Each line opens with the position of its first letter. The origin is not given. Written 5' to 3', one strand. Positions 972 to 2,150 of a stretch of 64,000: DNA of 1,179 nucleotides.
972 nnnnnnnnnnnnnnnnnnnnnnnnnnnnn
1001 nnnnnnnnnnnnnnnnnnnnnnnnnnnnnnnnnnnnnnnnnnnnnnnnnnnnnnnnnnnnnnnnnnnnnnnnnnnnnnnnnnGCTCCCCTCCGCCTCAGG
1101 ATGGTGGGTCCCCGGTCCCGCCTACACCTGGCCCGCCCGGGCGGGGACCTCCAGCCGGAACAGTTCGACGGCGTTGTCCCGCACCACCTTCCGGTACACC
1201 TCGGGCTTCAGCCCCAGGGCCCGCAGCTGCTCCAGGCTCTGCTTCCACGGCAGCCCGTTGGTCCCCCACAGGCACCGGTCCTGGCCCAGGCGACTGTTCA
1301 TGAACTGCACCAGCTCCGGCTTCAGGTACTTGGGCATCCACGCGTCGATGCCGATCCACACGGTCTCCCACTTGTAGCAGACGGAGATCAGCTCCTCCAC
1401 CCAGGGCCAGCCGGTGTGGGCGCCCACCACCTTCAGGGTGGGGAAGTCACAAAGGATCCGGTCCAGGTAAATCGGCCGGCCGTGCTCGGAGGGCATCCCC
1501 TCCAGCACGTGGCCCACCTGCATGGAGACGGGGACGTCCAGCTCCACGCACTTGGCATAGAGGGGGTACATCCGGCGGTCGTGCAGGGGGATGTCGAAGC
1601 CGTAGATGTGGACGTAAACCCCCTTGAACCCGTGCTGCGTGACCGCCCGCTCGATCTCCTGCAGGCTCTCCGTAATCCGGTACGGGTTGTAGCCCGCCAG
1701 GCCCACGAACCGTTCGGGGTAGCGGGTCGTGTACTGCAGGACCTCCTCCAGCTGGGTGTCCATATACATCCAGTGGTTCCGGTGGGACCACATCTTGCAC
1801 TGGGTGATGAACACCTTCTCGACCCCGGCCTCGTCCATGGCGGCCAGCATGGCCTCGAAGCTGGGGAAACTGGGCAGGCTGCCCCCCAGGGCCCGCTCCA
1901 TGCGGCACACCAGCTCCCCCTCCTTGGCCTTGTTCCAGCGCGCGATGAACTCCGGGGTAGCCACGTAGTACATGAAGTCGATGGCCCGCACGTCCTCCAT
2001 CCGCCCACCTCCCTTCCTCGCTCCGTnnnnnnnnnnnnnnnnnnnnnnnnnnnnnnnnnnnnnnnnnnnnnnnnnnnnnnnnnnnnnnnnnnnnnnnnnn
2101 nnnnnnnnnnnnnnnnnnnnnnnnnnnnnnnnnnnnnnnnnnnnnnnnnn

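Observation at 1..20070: Sixteen-gene island resembling a complete anaerobic 4-hydroxybenzoate/benzoate catabolic set in a high-GC Bacillota-like genome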

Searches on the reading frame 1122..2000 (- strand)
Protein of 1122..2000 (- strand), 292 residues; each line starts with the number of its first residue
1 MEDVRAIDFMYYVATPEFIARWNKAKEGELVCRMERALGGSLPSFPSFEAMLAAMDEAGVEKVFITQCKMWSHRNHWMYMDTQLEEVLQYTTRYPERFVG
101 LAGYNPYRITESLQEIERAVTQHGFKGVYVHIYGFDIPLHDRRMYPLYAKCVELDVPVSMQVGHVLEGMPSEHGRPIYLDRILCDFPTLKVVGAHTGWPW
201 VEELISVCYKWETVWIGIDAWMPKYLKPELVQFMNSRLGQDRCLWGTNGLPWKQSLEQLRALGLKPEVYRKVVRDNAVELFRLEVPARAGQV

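Call 6: search_protein_families(library=pfam, proteins=[window:1122-2000:-])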
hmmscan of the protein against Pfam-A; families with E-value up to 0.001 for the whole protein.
window:1122-2000:- (292 aa): 1 family
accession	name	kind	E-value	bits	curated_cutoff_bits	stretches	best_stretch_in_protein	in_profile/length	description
PF04909.20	Amidohydro_2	-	1.5e-33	117.2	26.4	1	85-283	67-289/289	Amidohydrolase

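Call 8: search_protein_families(library=ncbifam, proteins=[window:1122-2000:-], max_evalue=0.00001)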
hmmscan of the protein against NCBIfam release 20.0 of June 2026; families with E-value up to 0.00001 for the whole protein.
window:1122-2000:- (292 aa): 0 families

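Call 46: search_solved_structures(query=window:1122-2000:-, max_evalue=0.01)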
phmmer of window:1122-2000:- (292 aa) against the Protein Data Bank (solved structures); distinct sequences matched with E-value up to 0.01: 14.
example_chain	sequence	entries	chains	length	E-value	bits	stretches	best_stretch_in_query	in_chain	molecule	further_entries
3irs_A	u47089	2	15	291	1.8e-23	86.8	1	47-281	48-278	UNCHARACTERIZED PROTEIN BB4693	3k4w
4qs5_A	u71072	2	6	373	5e-06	29.5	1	51-160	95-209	Ligw2 Decarboxylase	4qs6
4inf_A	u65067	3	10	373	1.4e-05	28.1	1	51-160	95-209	METAL-DEPENDENT HYDROLASE | 5-Carboxyvanillate Decarboxylase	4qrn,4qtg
6dxq_A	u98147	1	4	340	2e-05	27.5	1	92-165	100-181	4-oxalomesaconate hydratase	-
6dwv_B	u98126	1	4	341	2e-05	27.5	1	92-165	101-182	4-oxalomesaconate hydratase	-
6dxs_A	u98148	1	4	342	2e-05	27.5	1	92-166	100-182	4-oxalomesaconate hydratase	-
4igm_A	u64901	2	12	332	4.7e-05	26.3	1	80-156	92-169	2-amino-3-carboxymuconate-6-semialdehyde decarboxylase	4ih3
4ign_A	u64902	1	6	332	4.7e-05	26.3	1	80-156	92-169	2-amino-3-carboxymuconate-6-semialdehyde decarboxylase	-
4ofc_A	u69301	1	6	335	4.8e-05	26.3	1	80-156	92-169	2-amino-3-carboxymuconate-6-semialdehyde decarboxylase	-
2wm1_A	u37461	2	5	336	4.8e-05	26.3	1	80-156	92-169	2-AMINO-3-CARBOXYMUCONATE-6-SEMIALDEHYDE DECARBOXYLASE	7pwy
5vn5_A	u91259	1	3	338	0.00026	23.9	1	87-197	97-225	2,2',3-trihydroxy-3'-methoxy-5,5'-dicarboxybiphenyl meta-cleavage compound hydrolase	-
6e6i_A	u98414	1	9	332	0.00027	23.8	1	87-197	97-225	2,2',3-trihydroxy-3'-methoxy-5,5'-dicarboxybiphenyl meta-cleavage compound hydrolase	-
3nur_A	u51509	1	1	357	0.0012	21.7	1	85-162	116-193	Amidohydrolase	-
2gwg_A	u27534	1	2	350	0.0035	20.2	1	90-162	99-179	4-oxalomesaconate hydratase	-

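Call 50: find_homologous_proteins(query=window:1122-2000:-, max_evalue=1e-20)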
Query window:1122-2000:- (292 aa): 1769 proteins with E <= 1e-20 among 2696 candidates; the best 120 are listed.
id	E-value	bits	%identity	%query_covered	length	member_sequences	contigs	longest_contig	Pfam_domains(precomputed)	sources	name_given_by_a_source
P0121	2.4e-189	646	93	99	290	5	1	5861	PF04909.21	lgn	-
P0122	3.1e-186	636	92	99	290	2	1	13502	PF04909.21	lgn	-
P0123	4.8e-185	632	89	100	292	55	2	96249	PF04909.21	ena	-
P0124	1.4e-167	575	84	97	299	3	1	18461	PF04909.21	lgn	-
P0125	3.9e-163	560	81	97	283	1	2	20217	PF04909.21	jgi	jgi:predicted TIM-barrel fold metal-dependent hydrolase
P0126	1.7e-161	555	81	96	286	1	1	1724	PF04909.21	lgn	-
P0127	2.9e-161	554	80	97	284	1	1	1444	PF04909.21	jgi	jgi:uncharacterized protein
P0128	1.0e-160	552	79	97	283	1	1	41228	PF04909.21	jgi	jgi:hypothetical protein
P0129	2.2e-160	551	79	97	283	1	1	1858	PF04909.21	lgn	-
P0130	2.4e-160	551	79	97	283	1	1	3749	PF04909.21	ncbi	-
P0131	4.7e-160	550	79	99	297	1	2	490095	PF04909.21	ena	-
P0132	5.1e-160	550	80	97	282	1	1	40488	PF04909.21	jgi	jgi:predicted TIM-barrel fold metal-dependent hydrolase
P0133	6.2e-160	550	81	95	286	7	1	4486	PF04909.21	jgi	jgi:uncharacterized protein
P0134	9.8e-160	549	80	97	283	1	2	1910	PF04909.21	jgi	jgi:hypothetical protein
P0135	1.0e-159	549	79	99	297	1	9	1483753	PF04909.21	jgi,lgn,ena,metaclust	metaclust:\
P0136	1.6e-159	548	80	97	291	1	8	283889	PF04909.21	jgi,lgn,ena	-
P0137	1.9e-159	548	80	97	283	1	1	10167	PF04909.21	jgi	jgi:hypothetical protein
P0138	2.9e-159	548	79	96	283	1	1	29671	PF04909.21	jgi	jgi:predicted TIM-barrel fold metal-dependent hydrolase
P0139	3.2e-159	548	80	97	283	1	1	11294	PF04909.21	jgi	jgi:predicted TIM-barrel fold metal-dependent hydrolase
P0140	4.5e-159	547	79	97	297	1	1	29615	PF04909.21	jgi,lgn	jgi:predicted TIM-barrel fold metal-dependent hydrolase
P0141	5.1e-159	547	80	97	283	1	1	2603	PF04909.21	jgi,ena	-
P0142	5.9e-159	547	78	97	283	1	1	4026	PF04909.21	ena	-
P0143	8.0e-159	546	78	96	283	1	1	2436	PF04909.21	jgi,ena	-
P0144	9.5e-159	546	79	97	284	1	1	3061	PF04909.21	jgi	jgi:hypothetical protein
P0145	1.0e-158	546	79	96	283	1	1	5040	PF04909.21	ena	-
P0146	1.1e-158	546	78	97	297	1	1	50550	PF04909.21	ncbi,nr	ncbi:hypothetical protein HRbin10_01696 [bacterium HR10]|nr:hypothetical protein HRbin10_01696 [bact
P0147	1.1e-158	546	78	97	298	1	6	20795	PF04909.21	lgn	-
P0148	1.4e-158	545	78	97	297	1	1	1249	PF04909.21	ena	-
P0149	1.4e-158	545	78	97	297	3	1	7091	PF04909.21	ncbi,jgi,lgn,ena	-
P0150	2.2e-158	545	79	97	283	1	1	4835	PF04909.21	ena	-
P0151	2.7e-158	544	78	97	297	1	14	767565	PF04909.21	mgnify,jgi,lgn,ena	mgnify:CR=1 FL=1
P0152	3.0e-158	544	79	97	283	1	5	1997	PF04909.21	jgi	jgi:predicted TIM-barrel fold metal-dependent hydrolase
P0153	3.0e-158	544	79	97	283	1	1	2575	PF04909.21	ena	-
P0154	3.6e-158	544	79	97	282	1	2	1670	PF04909.21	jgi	jgi:predicted TIM-barrel fold metal-dependent hydrolase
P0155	3.8e-158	544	79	97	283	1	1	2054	PF04909.21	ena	-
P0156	3.8e-158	544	79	97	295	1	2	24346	PF04909.21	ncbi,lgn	-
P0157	4.0e-158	544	79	97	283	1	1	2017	PF04909.21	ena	-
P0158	4.1e-158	544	79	97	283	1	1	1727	PF04909.21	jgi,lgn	-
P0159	4.6e-158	544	79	97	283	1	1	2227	PF04909.21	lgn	-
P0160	5.0e-158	544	78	97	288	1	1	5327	PF04909.21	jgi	jgi:predicted TIM-barrel fold metal-dependent hydrolase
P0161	5.7e-158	543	79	97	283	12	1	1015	PF04909.21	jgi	jgi:predicted TIM-barrel fold metal-dependent hydrolase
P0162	6.6e-158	543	78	97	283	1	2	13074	PF04909.21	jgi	jgi:predicted TIM-barrel fold metal-dependent hydrolase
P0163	6.7e-158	543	80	97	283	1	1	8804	PF04909.21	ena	-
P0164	7.3e-158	543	79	97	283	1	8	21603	PF04909.21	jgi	jgi:predicted TIM-barrel fold metal-dependent hydrolase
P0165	7.4e-158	543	78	98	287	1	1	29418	PF04909.21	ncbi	-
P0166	8.0e-158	543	79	97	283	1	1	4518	PF04909.21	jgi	jgi:predicted TIM-barrel fold metal-dependent hydrolase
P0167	9.3e-158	543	78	98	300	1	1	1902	PF04909.21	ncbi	-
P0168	9.9e-158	543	79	97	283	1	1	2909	PF04909.21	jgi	jgi:predicted TIM-barrel fold metal-dependent hydrolase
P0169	1.1e-157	542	78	99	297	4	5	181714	PF04909.21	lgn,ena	-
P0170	1.2e-157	542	79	96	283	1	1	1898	PF04909.21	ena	-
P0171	1.3e-157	542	79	97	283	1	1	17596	PF04909.21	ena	-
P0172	1.5e-157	542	78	97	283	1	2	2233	PF04909.21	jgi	jgi:predicted TIM-barrel fold metal-dependent hydrolase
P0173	1.7e-157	542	78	98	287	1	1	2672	PF04909.21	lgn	-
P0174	1.8e-157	542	78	98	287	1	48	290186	PF04909.21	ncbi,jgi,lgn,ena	jgi:predicted TIM-barrel fold metal-dependent hydrolase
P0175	2.1e-157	542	78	98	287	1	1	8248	PF04909.21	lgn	-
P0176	2.3e-157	541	79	97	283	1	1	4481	PF04909.21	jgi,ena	-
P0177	2.3e-157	541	77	99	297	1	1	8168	PF04909.21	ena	-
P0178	2.4e-157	541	79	97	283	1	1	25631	PF04909.21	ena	-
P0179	2.8e-157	541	77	98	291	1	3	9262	PF04909.21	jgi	jgi:predicted TIM-barrel fold metal-dependent hydrolase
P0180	2.9e-157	541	78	97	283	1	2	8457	PF04909.21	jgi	jgi:predicted TIM-barrel fold metal-dependent hydrolase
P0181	2.9e-157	541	79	97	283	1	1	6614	PF04909.21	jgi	jgi:predicted TIM-barrel fold metal-dependent hydrolase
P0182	3.4e-157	541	77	98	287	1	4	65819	PF04909.21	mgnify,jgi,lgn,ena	mgnify:FL=1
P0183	3.6e-157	541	78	97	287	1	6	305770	PF04909.21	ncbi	-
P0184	3.7e-157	541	78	96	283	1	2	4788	PF04909.21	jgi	jgi:predicted TIM-barrel fold metal-dependent hydrolase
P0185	3.9e-157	541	78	97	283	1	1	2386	PF04909.21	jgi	-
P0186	4.2e-157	541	78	97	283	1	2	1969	PF04909.21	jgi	jgi:predicted TIM-barrel fold metal-dependent hydrolase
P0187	4.4e-157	540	78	97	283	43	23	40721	PF04909.21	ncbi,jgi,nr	ncbi:MAG TPA: amidohydrolase family protein [Methylomirabilota bacterium]|jgi:predicted TIM-barrel f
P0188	4.5e-157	540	78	97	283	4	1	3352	PF04909.21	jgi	jgi:predicted TIM-barrel fold metal-dependent hydrolase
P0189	4.9e-157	540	79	97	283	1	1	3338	PF04909.21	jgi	jgi:hypothetical protein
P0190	5.3e-157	540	78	97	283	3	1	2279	PF04909.21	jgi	jgi:predicted TIM-barrel fold metal-dependent hydrolase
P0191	5.4e-157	540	79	97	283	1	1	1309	PF04909.21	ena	-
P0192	5.5e-157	540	77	97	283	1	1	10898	PF04909.21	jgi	jgi:hypothetical protein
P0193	5.7e-157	540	77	98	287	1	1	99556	PF04909.21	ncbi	-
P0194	5.8e-157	540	78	97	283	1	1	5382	PF04909.21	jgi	jgi:uncharacterized protein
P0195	6.0e-157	540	79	97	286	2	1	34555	PF04909.21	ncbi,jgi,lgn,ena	-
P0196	6.3e-157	540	77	97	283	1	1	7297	PF04909.21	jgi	jgi:predicted TIM-barrel fold metal-dependent hydrolase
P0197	6.5e-157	540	79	97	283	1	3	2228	PF04909.21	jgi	jgi:predicted TIM-barrel fold metal-dependent hydrolase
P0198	6.5e-157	540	79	97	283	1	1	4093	PF04909.21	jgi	jgi:predicted TIM-barrel fold metal-dependent hydrolase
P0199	6.9e-157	540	79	97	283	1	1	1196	PF04909.21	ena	-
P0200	8.0e-157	540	79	96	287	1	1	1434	PF04909.21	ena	-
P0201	8.1e-157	540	79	97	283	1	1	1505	PF04909.21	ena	-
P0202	8.3e-157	540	79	96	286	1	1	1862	PF04909.21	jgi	jgi:predicted TIM-barrel fold metal-dependent hydrolase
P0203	9.3e-157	539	78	97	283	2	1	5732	PF04909.21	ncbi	-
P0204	9.5e-157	539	79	97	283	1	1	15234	PF04909.21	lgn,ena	-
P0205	9.7e-157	539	79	95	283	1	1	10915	PF04909.21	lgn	-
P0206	9.8e-157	539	78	97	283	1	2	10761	PF04909.21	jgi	jgi:predicted TIM-barrel fold metal-dependent hydrolase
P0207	9.9e-157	539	78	97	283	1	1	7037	PF04909.21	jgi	jgi:predicted TIM-barrel fold metal-dependent hydrolase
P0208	1.1e-156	539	77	97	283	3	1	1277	PF04909.21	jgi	-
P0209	1.1e-156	539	78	97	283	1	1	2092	PF04909.21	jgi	jgi:predicted TIM-barrel fold metal-dependent hydrolase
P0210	1.3e-156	539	78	97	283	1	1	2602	PF04909.21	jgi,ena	-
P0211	1.3e-156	539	77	97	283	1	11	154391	PF04909.21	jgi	jgi:predicted TIM-barrel fold metal-dependent hydrolase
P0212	1.3e-156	539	79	97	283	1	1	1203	PF04909.21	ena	-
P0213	1.4e-156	539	78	97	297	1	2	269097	PF04909.21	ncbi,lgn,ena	-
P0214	1.6e-156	539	78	97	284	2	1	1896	PF04909.21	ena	-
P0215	1.7e-156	539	78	97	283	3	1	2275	PF04909.21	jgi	jgi:predicted TIM-barrel fold metal-dependent hydrolase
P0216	1.7e-156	539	78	96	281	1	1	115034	PF04909.21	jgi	-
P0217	1.7e-156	539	78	97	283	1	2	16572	PF04909.21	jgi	jgi:predicted TIM-barrel fold metal-dependent hydrolase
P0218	1.7e-156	539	78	97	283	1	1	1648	PF04909.21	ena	-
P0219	1.8e-156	539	78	96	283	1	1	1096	PF04909.21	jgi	jgi:predicted TIM-barrel fold metal-dependent hydrolase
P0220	2.0e-156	538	78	97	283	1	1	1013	PF04909.21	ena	-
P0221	2.0e-156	538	78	96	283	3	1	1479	PF04909.21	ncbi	-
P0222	2.6e-156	538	78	97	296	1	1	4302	PF04909.21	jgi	jgi:hypothetical protein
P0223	2.6e-156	538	78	97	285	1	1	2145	PF04909.21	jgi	-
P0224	2.8e-156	538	77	97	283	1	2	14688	PF04909.21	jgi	jgi:predicted TIM-barrel fold metal-dependent hydrolase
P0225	3.2e-156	538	77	96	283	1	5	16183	PF04909.21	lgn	-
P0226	3.4e-156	538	77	97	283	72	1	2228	PF04909.21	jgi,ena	-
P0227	3.4e-156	538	79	97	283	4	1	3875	PF04909.21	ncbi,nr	ncbi:MAG TPA: amidohydrolase family protein [Vicinamibacteria bacterium]|nr:amidohydrolase family pr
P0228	3.4e-156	538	78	97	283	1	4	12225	PF04909.21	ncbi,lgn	-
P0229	3.4e-156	538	78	97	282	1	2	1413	PF04909.21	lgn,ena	-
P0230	3.7e-156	537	78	97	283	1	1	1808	PF04909.21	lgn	-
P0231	3.8e-156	537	78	97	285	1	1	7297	PF04909.21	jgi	jgi:predicted TIM-barrel fold metal-dependent hydrolase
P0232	3.9e-156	537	78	97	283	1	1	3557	PF04909.21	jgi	-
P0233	5.0e-156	537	78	97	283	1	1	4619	PF04909.21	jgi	jgi:predicted TIM-barrel fold metal-dependent hydrolase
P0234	5.3e-156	537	80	94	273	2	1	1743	PF04909.21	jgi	jgi:predicted TIM-barrel fold metal-dependent hydrolase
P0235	5.4e-156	537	78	96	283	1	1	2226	PF04909.21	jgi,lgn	jgi:predicted TIM-barrel fold metal-dependent hydrolase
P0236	5.4e-156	537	77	97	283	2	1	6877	PF04909.21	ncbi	-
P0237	5.9e-156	537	77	97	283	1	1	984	PF04909.21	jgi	-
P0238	6.0e-156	537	77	97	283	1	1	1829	PF04909.21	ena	-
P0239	6.8e-156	537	77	97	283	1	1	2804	PF04909.21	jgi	jgi:predicted TIM-barrel fold metal-dependent hydrolase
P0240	7.3e-156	536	78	97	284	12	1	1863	PF04909.21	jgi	jgi:predicted TIM-barrel fold metal-dependent hydrolase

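Call 51: find_encoding_contigs(protein=P0151, flank=10000, max_places=1)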
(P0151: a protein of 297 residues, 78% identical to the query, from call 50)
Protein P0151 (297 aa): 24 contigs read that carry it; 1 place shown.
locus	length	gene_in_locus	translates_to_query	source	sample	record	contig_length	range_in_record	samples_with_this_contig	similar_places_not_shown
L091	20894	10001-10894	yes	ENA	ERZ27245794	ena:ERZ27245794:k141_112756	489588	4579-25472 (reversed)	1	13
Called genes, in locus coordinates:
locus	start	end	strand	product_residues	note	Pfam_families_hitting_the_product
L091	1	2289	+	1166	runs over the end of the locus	PF00384:Molybdopterin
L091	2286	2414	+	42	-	-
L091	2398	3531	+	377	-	PF13187:Fer4_9 (faint), PF13237:Fer4_10 (faint), PF12838:Fer4_7 (weak), PF13247:Fer4_11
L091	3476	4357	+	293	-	PF02613:Nitrate_red_del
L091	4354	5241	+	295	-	PF09459:EB_dh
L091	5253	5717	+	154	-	PF13473:Cupredoxin_1 (weak), PF00116:COX2 (weak)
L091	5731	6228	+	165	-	PF02915:Rubrerythrin, PF09537:DUF2383 (faint)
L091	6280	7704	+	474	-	-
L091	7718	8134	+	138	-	PF13473:Cupredoxin_1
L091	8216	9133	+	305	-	PF00158:Sigma54_activat, PF01078:Mg_chelatase (faint), PF14532:Sigma54_activ_2, PF07728:AAA_5, PF25601:AAA_lid_14, PF18024:HTH_50 (weak), PF02954:HTH_8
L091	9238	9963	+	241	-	PF13527:Acetyltransf_9 (weak), PF00583:Acetyltransf_1, PF13508:Acetyltransf_7, PF13673:Acetyltransf_10, PF08445:FR47 (weak)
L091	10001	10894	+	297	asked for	PF04909:Amidohydro_2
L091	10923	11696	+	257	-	PF00106:adh_short, PF08659:KR, PF13561:adh_short_C2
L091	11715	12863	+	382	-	PF06050:HGD-D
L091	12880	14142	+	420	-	PF06050:HGD-D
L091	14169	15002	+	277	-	PF01869:BcrAD_BadFG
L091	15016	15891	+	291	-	PF01869:BcrAD_BadFG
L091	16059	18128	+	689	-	PF05048:NosD (weak), PF13517:FG-GAP_3, PF01839:FG-GAP (faint), PF13517:FG-GAP_3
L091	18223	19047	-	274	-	-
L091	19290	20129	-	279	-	-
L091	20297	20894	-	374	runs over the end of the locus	PF01820:Dala_Dala_lig_N, PF02222:ATP-grasp, PF07478:Dala_Dala_lig_C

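Call 52: find_encoding_contigs(protein=P0187, flank=10000, max_places=1)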
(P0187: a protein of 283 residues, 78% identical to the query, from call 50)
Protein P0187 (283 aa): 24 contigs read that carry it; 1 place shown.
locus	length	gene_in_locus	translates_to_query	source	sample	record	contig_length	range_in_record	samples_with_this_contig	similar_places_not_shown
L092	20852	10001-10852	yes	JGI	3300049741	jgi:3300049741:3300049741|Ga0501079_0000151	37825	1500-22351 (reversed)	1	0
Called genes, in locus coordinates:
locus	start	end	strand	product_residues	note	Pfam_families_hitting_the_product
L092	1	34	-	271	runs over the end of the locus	PF01869:BcrAD_BadFG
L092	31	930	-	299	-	-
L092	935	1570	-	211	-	PF12838:Fer4_7 (faint), PF13237:Fer4_10 (faint), PF13247:Fer4_11, PF13187:Fer4_9 (weak), PF12797:Fer4_2 (weak), PF00037:Fer4 (weak), PF12837:Fer4_6 (weak)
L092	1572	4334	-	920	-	PF00384:Molybdopterin, PF01568:Molydop_binding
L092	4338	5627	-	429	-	PF06050:HGD-D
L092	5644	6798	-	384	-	PF06050:HGD-D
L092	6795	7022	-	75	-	-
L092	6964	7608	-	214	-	PF00440:TetR_N, PF17932:TetR_C_24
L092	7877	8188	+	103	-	-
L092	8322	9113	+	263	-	PF00378:ECH_1, PF16113:ECH_2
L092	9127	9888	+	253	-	PF00106:adh_short, PF08659:KR, PF13561:adh_short_C2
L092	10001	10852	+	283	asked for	PF04909:Amidohydro_2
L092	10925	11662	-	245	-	PF00005:ABC_tran, PF13304:AAA_21 (weak), PF12399:BCA_ABC_TP_C (weak)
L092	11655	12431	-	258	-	PF00005:ABC_tran, PF13304:AAA_21 (faint), PF12399:BCA_ABC_TP_C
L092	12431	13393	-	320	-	PF02653:BPD_transp_2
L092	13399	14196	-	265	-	PF02653:BPD_transp_2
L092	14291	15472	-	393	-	PF13433:Peripla_BP_5, PF13458:Peripla_BP_6, PF01094:ANF_receptor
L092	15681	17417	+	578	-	PF18158:AidB_N, PF02770:Acyl-CoA_dh_M, PF00441:Acyl-CoA_dh_1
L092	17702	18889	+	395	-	PF01208:URO-D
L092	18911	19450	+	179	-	PF14376:Haem_bd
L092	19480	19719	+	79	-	-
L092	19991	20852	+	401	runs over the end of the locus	PF01208:URO-D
